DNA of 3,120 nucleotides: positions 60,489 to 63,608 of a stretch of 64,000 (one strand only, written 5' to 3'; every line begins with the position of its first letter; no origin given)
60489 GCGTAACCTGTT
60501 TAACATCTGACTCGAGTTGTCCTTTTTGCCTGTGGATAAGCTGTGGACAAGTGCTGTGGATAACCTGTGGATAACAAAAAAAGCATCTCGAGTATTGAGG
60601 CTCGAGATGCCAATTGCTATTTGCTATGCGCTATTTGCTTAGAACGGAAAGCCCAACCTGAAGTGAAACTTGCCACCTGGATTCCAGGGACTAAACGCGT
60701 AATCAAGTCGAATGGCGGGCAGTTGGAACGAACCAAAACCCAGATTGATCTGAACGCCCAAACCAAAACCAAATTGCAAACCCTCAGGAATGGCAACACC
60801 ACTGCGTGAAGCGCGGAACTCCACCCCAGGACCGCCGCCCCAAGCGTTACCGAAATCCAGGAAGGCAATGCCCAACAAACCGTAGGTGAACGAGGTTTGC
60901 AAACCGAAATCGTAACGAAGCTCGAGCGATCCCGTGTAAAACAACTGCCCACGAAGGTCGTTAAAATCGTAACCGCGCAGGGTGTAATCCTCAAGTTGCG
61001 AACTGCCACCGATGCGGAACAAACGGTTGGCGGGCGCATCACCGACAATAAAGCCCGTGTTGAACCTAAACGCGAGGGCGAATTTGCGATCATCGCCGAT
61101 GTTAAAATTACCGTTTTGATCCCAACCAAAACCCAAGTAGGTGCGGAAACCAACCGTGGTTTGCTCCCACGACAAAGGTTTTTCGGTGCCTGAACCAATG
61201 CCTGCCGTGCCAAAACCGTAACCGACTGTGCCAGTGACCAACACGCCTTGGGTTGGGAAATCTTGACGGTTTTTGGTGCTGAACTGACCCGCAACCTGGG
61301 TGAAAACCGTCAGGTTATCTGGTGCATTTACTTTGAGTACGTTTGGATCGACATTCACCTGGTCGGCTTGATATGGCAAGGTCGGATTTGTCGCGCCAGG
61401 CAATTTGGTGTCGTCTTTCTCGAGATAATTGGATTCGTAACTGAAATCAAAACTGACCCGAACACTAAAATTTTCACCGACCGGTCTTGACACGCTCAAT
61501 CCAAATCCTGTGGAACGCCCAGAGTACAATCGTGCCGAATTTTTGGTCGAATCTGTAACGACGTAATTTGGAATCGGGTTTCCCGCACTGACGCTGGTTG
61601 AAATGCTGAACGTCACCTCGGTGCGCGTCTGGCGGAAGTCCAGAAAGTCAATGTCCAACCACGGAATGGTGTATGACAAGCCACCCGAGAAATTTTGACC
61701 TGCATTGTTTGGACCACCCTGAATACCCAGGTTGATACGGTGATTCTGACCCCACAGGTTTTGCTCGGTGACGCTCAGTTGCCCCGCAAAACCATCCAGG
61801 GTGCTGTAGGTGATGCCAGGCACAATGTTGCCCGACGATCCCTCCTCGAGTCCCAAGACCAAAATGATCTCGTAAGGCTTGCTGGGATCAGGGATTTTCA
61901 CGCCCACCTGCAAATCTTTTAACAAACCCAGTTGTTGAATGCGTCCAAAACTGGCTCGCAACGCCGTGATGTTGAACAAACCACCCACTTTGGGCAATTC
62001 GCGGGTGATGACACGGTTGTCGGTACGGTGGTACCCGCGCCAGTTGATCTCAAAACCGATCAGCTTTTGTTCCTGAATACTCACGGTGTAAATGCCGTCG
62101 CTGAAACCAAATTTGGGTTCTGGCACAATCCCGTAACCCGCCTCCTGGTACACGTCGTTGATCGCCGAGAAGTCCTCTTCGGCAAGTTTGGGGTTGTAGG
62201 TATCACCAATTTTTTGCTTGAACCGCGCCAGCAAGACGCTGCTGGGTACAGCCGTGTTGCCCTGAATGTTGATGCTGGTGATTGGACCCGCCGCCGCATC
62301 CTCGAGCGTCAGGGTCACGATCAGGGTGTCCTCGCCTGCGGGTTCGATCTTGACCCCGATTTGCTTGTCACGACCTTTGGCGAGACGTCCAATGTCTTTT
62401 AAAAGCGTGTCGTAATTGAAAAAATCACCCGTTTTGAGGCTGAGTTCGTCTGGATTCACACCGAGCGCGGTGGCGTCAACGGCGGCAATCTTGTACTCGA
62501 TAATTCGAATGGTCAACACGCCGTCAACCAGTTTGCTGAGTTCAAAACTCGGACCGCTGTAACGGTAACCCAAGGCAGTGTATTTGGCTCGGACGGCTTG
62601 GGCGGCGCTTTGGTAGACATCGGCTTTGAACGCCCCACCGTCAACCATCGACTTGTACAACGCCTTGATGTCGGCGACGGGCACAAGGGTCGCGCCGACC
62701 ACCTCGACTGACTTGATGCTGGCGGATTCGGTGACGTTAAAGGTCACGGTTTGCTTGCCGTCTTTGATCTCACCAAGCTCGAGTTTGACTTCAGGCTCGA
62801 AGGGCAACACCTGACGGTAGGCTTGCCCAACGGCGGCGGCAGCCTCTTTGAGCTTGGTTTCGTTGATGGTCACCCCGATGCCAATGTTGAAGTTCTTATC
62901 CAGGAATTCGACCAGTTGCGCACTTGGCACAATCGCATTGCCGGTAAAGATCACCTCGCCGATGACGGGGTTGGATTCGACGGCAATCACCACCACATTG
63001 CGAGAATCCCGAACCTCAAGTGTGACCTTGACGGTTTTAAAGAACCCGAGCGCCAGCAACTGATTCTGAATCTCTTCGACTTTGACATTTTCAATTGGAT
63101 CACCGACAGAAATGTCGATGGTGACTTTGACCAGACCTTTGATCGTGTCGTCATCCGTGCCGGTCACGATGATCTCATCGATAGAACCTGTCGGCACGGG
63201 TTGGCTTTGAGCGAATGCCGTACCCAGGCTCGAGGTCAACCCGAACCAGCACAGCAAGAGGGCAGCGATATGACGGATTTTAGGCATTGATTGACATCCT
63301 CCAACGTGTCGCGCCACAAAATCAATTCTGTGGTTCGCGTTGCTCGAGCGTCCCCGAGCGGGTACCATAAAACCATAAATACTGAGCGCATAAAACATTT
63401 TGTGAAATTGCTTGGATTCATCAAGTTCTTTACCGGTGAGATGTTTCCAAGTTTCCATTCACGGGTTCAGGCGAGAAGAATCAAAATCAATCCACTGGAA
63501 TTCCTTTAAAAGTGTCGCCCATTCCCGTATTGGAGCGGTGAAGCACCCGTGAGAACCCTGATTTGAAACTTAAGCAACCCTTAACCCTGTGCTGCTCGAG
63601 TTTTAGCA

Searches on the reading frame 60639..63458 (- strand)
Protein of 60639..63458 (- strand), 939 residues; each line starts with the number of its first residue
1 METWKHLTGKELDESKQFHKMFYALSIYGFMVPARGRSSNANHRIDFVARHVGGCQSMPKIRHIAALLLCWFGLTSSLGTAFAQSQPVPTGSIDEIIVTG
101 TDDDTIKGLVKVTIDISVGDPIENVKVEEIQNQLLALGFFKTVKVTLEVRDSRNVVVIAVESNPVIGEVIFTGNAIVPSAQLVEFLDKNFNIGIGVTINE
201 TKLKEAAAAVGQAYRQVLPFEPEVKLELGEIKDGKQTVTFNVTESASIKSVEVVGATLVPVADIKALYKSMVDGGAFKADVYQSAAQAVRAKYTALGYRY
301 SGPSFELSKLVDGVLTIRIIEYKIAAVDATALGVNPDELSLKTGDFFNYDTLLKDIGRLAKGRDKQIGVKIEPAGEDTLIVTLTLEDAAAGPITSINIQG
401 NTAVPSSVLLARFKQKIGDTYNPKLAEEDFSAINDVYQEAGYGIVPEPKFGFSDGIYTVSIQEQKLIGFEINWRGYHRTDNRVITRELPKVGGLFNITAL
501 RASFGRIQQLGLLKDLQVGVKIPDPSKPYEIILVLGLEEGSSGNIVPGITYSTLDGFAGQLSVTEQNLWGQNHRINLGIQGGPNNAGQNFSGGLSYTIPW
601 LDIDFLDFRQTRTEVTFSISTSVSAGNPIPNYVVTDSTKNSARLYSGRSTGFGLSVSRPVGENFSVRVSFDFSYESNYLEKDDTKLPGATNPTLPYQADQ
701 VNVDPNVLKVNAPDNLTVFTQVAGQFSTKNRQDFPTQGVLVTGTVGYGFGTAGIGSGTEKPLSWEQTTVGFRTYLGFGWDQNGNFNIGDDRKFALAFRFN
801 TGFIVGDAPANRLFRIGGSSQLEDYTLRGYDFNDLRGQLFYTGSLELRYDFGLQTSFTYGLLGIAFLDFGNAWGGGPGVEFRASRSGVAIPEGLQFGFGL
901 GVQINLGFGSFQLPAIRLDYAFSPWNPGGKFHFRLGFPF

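Call 8: search_protein_families(library=pfam, proteins=[window:60639-63458:-])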
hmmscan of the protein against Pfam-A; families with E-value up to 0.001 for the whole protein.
window:60639-63458:- (939 aa): 2 families
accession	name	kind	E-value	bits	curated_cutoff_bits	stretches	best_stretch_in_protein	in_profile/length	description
PF07244.20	POTRA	-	6e-31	107.4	21.3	1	393-442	3-52/79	Surface antigen variable number repeat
PF08479.16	POTRA_2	-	8.3e-11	42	24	1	248-321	3-75/76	POTRA domain, ShlB-type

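Call 9: find_related_loci(query=window:60639-63458:-, collection=genome_contigs, flank=10000)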
Query window:60639-63458:- (939 aa) in genome_contigs; peptide patterns used: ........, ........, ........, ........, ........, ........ (x = any residue, [..] = any of these).
69 stretches matched a pattern; 8 encode a relative of the query (tblastn E <= 1e-3); 7 distinct loci.
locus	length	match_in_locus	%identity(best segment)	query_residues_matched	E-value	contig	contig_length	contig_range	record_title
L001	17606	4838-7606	92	19-939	0e+0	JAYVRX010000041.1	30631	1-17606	MAG: Deinococcales bacterium isolate GL73_DN_metabinner_10 GL73_DN_metabinner_10_40, whole genome shotgun sequence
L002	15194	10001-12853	90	4-939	0e+0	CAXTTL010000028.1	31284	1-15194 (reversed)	MAG TPA_asm: uncultured Deinococcales bacterium isolate public_SRR11456923_metawrap_bin.2 genome assembly, contig: publi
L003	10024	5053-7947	89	1-939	0e+0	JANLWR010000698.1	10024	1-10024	MAG: Deinococcales bacterium isolate OTE_20_metabat_284 OTE_20_k141_1152434, whole genome shotgun sequence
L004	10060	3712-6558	90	1-939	0e+0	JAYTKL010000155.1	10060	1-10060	MAG: Deinococcales bacterium isolate GFS_3132 GFS_3132_154, whole genome shotgun sequence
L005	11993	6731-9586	88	1-939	0e+0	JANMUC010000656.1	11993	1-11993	MAG: Deinococcales bacterium isolate SOY_29_concoct_239_sub SOY_29_k141_607002, whole genome shotgun sequence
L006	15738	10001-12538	51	90-939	0e+0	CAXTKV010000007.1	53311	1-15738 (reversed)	MAG TPA_asm: uncultured Deinococcales bacterium isolate public_SRR11456923_metawrap_bin.5 genome assembly, contig: publi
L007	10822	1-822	79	663-939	1e-135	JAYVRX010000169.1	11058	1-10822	MAG: Deinococcales bacterium isolate GL73_DN_metabinner_10 GL73_DN_metabinner_10_168, whole genome shotgun sequence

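Call 77: search_protein_families(library=pfam, proteins=[L002:341-1249:-, L002:1260-1955:-, L002:1886-3310:+, L002:3307-3981:+, L002:4617-6176:+, L002:6700-7608:+, L002:8237-8920:-, L002:8934-9767:-])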
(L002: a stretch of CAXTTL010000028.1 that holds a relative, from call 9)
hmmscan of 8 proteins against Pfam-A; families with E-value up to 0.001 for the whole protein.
L002:341-1249:- (302 aa): 1 family
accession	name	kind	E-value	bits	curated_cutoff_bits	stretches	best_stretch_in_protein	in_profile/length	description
PF00701.28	DHDPS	-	2.2e-27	96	22.1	1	2-280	3-274/289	Dihydrodipicolinate synthetase family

L002:1260-1955:- (231 aa): 4 families
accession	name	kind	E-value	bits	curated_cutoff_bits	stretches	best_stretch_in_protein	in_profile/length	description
PF07729.17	FCD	-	4.4e-24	85.7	24.3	1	100-223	1-124/125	FCD domain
PF00392.27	GntR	-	3.3e-16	59.1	27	1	30-90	3-64/64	Bacterial regulatory proteins, gntR family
PF07848.18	PaaX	-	0.00015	22.4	24.8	1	56-94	29-67/70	PaaX-like protein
PF01325.25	Fe_dep_repress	-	0.00029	21.4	26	1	52-88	24-60/60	Iron dependent repressor, N-terminal DNA binding domain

L002:1886-3310:+ (474 aa): 4 families
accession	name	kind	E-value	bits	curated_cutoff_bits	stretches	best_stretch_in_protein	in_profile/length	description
PF08240.17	ADH_N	-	2.1e-27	95.8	23.5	1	134-249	2-103/104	Alcohol dehydrogenase GroES-like domain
PF00107.32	ADH_zinc_N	-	1.7e-25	89.9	31.8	1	298-428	1-128/129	Zinc-binding dehydrogenase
PF16912.11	Glu_dehyd_C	-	5.4e-07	29.7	34.9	1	265-376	4-119/211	Glucose dehydrogenase C-terminus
PF13602.12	ADH_zinc_N_2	-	2.6e-06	28.8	27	1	332-458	2-127/134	Zinc-binding dehydrogenase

L002:3307-3981:+ (224 aa): 2 families
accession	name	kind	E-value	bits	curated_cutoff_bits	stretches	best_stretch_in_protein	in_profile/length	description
PF13483.12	Lactamase_B_3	-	3.6e-36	125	24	1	2-171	1-160/160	Beta-lactamase superfamily domain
PF12706.13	Lactamase_B_2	-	0.00023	21.3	27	1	64-172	83-200/200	Beta-lactamase superfamily domain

L002:4617-6176:+ (519 aa): 3 families
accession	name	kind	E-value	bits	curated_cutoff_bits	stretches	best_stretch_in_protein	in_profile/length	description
PF02541.22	Ppx-GppA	-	2.6e-52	178.5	27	1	18-300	1-281/285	Ppx/GppA phosphatase family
PF21447.3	Ppx-GppA_III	-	3.1e-30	105.8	27.3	1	311-466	1-156/177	Ppx/GppA phosphatase, domain III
PF24391.1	HD-CE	-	1.1e-06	29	27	1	327-442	9-185/263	HD-CE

L002:6700-7608:+ (302 aa): 1 family
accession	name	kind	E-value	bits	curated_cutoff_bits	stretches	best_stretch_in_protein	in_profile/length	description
PF00850.24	Hist_deacetyl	-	6.2e-57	193.6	27.9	1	37-281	19-285/298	Histone deacetylase domain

L002:8237-8920:- (227 aa): 1 family
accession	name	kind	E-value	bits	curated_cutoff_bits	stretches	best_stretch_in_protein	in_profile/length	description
PF01168.26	Ala_racemase_N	-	2.3e-14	54.1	24.1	1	37-224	20-217/220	Alanine racemase, N-terminal domain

L002:8934-9767:- (277 aa): 1 family
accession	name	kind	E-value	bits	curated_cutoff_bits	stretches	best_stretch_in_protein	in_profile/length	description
PF01048.26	PNP_UDP_1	-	1.8e-45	155.6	25.1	1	24-275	1-233/233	Phosphorylase superfamily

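Call 78: search_protein_families(library=ncbifam, proteins=[window:60639-63458:-], max_evalue=0.001)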
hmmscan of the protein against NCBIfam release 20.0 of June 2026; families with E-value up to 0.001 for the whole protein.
window:60639-63458:- (939 aa): 5 families
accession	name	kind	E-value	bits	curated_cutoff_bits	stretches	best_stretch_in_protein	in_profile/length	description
NF058613.1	OMPAssmBamADein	equivalog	4.8e-200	666.6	1050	1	81-936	19-854/857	outer membrane protein assembly factor BamA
TIGR03303.1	OM_YaeT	equivalog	2e-51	175.2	297.15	2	379-913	229-716/741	outer membrane protein assembly factor BamA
TIGR00992.1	3a0901s03IAP75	subfamily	7.4e-18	64.2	1163.25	1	478-911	284-699/718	IAP75 family chloroplast envelope protein translocase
NF008287.0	PRK11067.1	subfamily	6e-14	51.4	1181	2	108-257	40-186/802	outer membrane protein assembly factor BamA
NF047779.1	Omp85_fam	subfamily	3.7e-09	36.5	200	1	644-939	146-423/423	Omp85 family outer membrane protein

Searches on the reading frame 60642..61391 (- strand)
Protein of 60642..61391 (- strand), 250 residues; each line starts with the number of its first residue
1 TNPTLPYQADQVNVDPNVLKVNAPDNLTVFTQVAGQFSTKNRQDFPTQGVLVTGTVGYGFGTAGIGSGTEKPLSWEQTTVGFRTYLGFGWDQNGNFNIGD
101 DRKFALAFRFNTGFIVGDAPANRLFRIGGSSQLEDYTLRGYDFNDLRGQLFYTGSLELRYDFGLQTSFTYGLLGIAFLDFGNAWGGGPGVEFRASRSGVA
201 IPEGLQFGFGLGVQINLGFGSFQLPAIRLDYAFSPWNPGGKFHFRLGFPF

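Call 24: find_related_loci(query=A1, collection=metagenome_contigs, flank=4000)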
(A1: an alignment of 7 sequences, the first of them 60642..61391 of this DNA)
Query A1 (250 aa) in metagenome_contigs; peptide patterns used: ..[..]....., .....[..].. (x = any residue, [..] = any of these).
131 stretches matched a pattern, but none encodes a relative of the query by tblastn (E <= 1e-3).
